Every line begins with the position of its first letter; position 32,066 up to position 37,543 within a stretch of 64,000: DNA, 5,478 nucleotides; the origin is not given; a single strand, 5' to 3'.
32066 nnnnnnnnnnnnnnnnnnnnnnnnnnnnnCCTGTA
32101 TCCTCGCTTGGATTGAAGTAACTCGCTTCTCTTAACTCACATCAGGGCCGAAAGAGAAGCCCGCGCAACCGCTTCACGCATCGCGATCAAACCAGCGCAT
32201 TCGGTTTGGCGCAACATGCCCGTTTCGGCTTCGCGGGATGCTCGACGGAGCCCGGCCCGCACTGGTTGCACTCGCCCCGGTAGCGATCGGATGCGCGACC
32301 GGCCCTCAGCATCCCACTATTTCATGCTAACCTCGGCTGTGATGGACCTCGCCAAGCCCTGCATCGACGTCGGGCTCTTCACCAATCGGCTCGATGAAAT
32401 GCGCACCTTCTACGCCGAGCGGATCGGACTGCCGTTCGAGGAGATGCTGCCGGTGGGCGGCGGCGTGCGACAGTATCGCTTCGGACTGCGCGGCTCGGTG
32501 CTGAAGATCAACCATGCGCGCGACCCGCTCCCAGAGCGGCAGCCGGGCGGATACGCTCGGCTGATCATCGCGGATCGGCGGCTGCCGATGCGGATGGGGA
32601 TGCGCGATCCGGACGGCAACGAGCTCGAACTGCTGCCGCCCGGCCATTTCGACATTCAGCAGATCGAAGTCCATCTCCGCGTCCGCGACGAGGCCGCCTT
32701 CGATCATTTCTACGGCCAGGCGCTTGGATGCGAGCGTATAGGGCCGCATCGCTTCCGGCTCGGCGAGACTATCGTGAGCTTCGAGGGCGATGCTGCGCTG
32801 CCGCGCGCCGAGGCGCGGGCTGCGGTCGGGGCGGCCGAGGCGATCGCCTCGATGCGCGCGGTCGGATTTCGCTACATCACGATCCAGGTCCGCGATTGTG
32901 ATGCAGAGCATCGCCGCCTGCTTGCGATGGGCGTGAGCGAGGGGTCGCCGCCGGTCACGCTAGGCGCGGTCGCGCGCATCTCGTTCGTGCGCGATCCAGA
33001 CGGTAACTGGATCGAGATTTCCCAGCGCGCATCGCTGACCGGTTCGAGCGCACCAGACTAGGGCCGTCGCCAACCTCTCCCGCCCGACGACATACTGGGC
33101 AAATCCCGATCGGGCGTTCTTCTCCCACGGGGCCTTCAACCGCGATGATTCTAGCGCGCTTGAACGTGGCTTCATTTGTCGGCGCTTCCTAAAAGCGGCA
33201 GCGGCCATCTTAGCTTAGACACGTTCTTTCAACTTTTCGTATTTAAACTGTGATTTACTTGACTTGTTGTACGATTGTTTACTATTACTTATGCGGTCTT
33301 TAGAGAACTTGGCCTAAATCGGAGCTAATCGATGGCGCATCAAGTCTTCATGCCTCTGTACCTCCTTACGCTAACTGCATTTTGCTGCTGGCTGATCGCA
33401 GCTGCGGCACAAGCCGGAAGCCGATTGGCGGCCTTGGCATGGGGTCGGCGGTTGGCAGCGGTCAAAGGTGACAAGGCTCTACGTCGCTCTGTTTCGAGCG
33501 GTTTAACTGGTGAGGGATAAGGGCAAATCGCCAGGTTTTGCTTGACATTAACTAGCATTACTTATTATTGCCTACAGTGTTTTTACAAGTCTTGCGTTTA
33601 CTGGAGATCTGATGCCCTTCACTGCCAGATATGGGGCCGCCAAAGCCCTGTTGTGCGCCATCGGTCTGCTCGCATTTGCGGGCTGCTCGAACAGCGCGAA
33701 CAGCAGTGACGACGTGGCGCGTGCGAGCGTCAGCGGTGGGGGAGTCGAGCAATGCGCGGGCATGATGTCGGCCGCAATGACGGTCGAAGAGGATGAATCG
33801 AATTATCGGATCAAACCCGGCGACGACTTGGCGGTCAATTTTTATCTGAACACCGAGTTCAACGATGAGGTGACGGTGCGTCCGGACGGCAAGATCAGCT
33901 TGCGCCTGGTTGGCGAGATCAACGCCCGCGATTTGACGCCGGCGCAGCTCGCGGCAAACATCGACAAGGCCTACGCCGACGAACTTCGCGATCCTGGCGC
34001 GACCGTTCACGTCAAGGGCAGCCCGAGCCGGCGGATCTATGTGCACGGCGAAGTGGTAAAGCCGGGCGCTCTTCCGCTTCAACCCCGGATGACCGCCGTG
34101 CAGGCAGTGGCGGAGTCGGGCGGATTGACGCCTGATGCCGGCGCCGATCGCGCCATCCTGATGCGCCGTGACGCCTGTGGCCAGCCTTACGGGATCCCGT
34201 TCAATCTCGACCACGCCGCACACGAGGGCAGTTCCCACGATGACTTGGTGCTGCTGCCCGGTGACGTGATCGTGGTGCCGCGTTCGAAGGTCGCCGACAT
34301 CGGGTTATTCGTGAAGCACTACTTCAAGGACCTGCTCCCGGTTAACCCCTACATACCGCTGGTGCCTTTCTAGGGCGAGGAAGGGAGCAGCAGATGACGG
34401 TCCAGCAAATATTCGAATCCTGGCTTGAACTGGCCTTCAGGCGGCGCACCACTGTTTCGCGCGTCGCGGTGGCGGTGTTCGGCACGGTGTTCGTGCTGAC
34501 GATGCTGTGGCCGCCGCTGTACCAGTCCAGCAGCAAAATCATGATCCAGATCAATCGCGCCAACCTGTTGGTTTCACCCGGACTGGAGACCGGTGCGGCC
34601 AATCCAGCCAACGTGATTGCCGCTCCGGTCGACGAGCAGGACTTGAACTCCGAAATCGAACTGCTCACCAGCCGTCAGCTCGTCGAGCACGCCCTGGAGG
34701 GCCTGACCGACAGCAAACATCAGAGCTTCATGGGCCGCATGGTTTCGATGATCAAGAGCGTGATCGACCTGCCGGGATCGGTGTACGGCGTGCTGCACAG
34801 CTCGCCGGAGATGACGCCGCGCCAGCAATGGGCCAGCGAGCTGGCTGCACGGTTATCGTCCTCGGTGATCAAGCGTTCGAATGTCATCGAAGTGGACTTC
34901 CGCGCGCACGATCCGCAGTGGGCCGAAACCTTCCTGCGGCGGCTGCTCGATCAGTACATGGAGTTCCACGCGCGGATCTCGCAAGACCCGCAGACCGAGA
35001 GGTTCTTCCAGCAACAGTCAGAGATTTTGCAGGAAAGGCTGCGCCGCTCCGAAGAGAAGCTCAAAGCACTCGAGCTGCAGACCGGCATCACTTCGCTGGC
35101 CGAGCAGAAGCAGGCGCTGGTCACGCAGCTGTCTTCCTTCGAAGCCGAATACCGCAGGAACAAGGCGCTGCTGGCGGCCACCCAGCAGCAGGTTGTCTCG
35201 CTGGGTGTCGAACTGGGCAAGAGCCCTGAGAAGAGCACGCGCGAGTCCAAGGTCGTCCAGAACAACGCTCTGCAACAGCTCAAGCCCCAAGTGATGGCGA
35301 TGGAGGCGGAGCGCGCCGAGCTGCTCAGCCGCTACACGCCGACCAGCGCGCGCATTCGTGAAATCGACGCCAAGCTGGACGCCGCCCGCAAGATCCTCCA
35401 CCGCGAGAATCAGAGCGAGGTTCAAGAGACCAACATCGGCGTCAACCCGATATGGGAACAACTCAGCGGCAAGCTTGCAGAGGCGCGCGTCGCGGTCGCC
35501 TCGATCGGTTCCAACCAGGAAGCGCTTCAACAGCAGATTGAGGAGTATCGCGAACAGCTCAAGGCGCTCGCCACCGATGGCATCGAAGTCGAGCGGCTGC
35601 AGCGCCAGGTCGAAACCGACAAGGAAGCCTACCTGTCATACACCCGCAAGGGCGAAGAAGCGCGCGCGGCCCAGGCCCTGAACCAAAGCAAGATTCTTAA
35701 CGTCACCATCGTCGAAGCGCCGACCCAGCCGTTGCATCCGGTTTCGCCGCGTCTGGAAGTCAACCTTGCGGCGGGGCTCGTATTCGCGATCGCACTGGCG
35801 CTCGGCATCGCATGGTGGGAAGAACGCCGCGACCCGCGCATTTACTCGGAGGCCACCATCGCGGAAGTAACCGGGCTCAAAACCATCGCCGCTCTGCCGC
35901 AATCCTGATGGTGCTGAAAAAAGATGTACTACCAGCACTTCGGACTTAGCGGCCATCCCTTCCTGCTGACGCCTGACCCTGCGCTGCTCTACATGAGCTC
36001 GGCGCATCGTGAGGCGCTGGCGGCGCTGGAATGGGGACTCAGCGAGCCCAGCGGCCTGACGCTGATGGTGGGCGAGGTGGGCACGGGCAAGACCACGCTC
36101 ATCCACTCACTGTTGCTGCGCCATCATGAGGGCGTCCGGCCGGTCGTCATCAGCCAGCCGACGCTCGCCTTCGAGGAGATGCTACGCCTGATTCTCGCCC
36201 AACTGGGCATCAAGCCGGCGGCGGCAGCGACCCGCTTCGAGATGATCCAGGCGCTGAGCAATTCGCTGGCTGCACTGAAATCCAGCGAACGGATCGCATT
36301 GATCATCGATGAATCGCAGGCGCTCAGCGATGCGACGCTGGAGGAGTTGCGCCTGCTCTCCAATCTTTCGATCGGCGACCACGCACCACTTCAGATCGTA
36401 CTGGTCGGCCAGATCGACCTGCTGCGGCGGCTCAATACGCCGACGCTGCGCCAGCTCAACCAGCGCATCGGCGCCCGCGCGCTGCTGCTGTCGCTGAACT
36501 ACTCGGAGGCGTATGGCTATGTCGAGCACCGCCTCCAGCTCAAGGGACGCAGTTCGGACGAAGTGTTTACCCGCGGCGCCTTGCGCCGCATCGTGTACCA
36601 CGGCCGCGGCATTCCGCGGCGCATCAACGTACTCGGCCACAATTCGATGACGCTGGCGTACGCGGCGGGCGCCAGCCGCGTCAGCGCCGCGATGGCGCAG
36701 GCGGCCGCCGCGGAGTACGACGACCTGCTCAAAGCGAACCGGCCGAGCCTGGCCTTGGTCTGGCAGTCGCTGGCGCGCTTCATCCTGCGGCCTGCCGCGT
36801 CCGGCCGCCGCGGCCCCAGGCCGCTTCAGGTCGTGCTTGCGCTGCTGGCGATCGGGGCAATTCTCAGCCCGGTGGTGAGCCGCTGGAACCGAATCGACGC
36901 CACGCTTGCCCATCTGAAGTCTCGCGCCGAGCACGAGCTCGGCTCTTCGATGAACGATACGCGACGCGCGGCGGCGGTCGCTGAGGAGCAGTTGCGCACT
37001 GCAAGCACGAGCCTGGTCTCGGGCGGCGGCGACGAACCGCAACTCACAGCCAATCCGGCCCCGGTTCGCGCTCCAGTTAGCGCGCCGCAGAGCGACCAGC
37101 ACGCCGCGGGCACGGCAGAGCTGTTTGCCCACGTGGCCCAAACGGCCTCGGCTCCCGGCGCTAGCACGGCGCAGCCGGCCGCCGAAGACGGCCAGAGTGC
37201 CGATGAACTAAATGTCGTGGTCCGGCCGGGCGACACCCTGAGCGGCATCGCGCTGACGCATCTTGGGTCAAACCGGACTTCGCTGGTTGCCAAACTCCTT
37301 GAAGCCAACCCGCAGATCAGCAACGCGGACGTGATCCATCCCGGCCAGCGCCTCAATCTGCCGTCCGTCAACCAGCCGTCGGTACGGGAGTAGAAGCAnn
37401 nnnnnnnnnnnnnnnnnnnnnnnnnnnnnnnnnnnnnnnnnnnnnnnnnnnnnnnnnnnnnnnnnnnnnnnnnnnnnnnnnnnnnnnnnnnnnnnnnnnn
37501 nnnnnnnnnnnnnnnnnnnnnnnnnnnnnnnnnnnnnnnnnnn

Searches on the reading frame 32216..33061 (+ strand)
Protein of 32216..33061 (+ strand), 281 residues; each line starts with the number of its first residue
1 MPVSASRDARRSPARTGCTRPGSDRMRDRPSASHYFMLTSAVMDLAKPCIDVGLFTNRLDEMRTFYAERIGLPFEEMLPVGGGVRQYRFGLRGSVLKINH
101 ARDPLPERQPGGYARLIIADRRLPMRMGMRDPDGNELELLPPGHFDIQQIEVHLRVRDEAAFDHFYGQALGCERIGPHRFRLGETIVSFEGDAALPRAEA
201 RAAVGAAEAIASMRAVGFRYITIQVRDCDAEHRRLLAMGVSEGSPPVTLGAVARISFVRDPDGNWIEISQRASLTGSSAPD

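Call 4: search_protein_families(library=pfam, proteins=[window:32216-33061:+], max_evalue=0.01)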
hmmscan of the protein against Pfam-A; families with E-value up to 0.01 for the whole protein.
window:32216-33061:+ (281 aa): 3 families
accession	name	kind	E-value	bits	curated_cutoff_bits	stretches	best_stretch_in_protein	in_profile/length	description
PF00903.31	Glyoxalase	-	1.1e-16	61.7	20.6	1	153-268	6-121/121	Glyoxalase/Bleomycin resistance protein/Dioxygenase superfamily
PF18029.7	Glyoxalase_6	-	3.7e-05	24.8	23.6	0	152-266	2-103/106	Glyoxalase-like domain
PF13669.12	Glyoxalase_4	-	0.0025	18.5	27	1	152-242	3-93/109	Glyoxalase/Bleomycin resistance protein/Dioxygenase superfamily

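Call 5: search_protein_families(library=ncbifam, proteins=[window:32216-33061:+], max_evalue=0.01)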
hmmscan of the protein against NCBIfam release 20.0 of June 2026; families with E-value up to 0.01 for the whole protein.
window:32216-33061:+ (281 aa): 3 families
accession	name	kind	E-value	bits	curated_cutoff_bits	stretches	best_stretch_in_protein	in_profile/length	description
TIGR00068.2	glyox_I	equivalog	3.9e-06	26.8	120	1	216-272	86-141/143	lactoylglutathione lyase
NF050075.1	SMU1112c_YaeR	equivalog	0.0038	17.5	140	0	158-269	13-124/125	SMU1112c/YaeR family gloxylase I-like metalloprotein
NF050074.1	glyox_I_GloA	exception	0.0041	17.3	165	0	217-269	68-120/121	lactoylglutathione lyase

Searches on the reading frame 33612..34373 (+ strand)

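Call 4: search_protein_families(library=pfam, proteins=[window:33612-34373:+], max_evalue=0.01)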
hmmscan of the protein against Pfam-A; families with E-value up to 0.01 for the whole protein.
window:33612-34373:+ (253 aa): 3 families
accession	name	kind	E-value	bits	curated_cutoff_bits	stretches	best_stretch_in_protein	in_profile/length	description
PF02563.21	Poly_export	-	6.5e-20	71.5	28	1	61-134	3-76/77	Polysaccharide biosynthesis/export protein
PF10531.15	SLBB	-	7.6e-10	38.9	27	1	142-194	2-53/55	SLBB domain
PF22461.2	SLBB_2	-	1e-08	35.6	27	1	141-222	2-79/79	SLBB domain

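Call 5: search_protein_families(library=ncbifam, proteins=[window:33612-34373:+], max_evalue=0.01)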
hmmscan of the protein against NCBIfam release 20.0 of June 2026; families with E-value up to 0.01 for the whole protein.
window:33612-34373:+ (253 aa): 4 families
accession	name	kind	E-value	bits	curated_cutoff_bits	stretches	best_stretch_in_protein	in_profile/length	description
TIGR03027.2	pepcterm_export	equivalog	3.8e-35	121.1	180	1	64-225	2-167/169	XrtA/PEP-CTERM system exopolysaccharide export protein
NF041843.1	EpsY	equivalog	1.4e-27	96.3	320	1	61-222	49-210/211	exopolysaccharide export protein EpsY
TIGR03028.1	EpsE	equivalog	4.2e-16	59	262.65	1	64-227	1-164/239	polysaccharide export protein EpsE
NF011658.0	PRK15078.1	subfamily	8.4e-13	47.8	333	1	88-226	119-253/380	polysaccharide export protein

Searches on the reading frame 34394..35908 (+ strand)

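Call 4: search_protein_families(library=pfam, proteins=[window:34394-35908:+], max_evalue=0.01)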
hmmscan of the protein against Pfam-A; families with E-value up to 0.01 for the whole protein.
window:34394-35908:+ (504 aa): 2 families
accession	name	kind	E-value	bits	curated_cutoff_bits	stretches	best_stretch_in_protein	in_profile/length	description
PF13807.11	GNVR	-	1.8e-06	28.2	27.7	1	401-473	8-77/82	G-rich domain on putative tyrosine kinase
PF19110.5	DUF5797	-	0.00084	19.5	25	1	225-347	22-142/163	Family of unknown function (DUF5797)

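Call 5: search_protein_families(library=ncbifam, proteins=[window:34394-35908:+], max_evalue=0.01)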
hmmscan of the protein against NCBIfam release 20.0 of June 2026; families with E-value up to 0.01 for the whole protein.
window:34394-35908:+ (504 aa): 8 families
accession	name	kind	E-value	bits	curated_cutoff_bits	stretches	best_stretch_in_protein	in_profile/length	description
TIGR03007.1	pepcterm_ChnLen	equivalog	1.7e-37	128.8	278.85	1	149-502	108-461/498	XrtA system polysaccharide chain length determinant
TIGR01005.1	eps_transp_fam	subfamily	3.9e-22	78.3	411.7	1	11-502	10-478/754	exopolysaccharide transport protein family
TIGR03017.1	EpsF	equivalog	4.8e-21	75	422.75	1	146-499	114-441/444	chain length determinant protein EpsF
TIGR02169.1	SMC_prok_A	equivalog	6.9e-06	24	729.4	1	187-419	704-926/1165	chromosome segregation protein SMC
TIGR01006.1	polys_exp_MPA1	subfamily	0.00023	20.7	296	1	427-498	147-218/226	CspC family polysaccharide chain length determinant protein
TIGR01010.1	BexC_CtrB_KpsE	subfamily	0.00069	18.8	437.5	0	153-261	121-231/362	polysaccharide export inner-membrane protein, BexC/CtrB/KpsE family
TIGR02168.1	SMC_prok_B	equivalog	0.0031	15.3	567.35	1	182-413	228-461/1181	chromosome segregation protein SMC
NF008568.0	PRK11519.1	equivalog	0.0093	14.2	1068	0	371-470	344-440/720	tyrosine-protein kinase Wzc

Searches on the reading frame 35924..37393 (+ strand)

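Call 4: search_protein_families(library=pfam, proteins=[window:35924-37393:+], max_evalue=0.01)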
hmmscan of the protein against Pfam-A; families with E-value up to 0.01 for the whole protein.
window:35924-37393:+ (489 aa): 9 families
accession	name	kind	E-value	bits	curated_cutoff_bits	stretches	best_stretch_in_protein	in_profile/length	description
PF13401.12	AAA_22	-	4.2e-22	79.3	27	1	43-170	5-130/130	AAA domain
PF01476.26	LysM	-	3e-09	37.1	20.9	1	432-480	2-43/43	LysM domain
PF13191.12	AAA_16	-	7.7e-07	30.2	32.6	1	23-149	3-159/167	AAA ATPase domain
PF05621.17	TniB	-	1.1e-06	28.7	22.4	1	28-182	16-179/189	Bacterial TniB protein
PF13604.12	AAA_30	-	2.4e-05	24.6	27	1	34-143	9-109/191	AAA domain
PF13245.12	AAA_19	-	0.00034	21.2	25.1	1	44-165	12-127/134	AAA domain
PF13671.12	AAA_33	-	0.00085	20.1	27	1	45-130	1-77/143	AAA domain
PF02492.25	cobW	-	0.0022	18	20.7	0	46-76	3-33/180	CobW/HypB/UreG, nucleotide-binding domain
PF00448.28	SRP54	-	0.0039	17.3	22.7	0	46-161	4-120/196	SRP54-type protein, GTPase domain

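Call 5: search_protein_families(library=ncbifam, proteins=[window:35924-37393:+], max_evalue=0.01)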
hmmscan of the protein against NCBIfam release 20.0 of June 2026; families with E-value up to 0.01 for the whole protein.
window:35924-37393:+ (489 aa): 4 families
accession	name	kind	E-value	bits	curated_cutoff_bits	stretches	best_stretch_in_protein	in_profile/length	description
TIGR03015.1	pepcterm_ATPase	hypoth_equivalog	2.8e-60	204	324.5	1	1-262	1-263/269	XrtA/PEP-CTERM system-associated ATPase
NF008399.0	PRK11198.1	equivalog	4.7e-07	30.3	134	1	424-481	91-147/149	peptidoglycan-binding protein LysM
TIGR02899.1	spore_safA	subfamily_domain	6e-07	29.3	67.85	1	455-481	18-44/44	SafA/ExsA family spore coat assembly protein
NF041000.1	ATPase_ComGA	equivalog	0.00075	18.6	300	1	34-75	119-160/267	competence type IV pilus ATPase ComGA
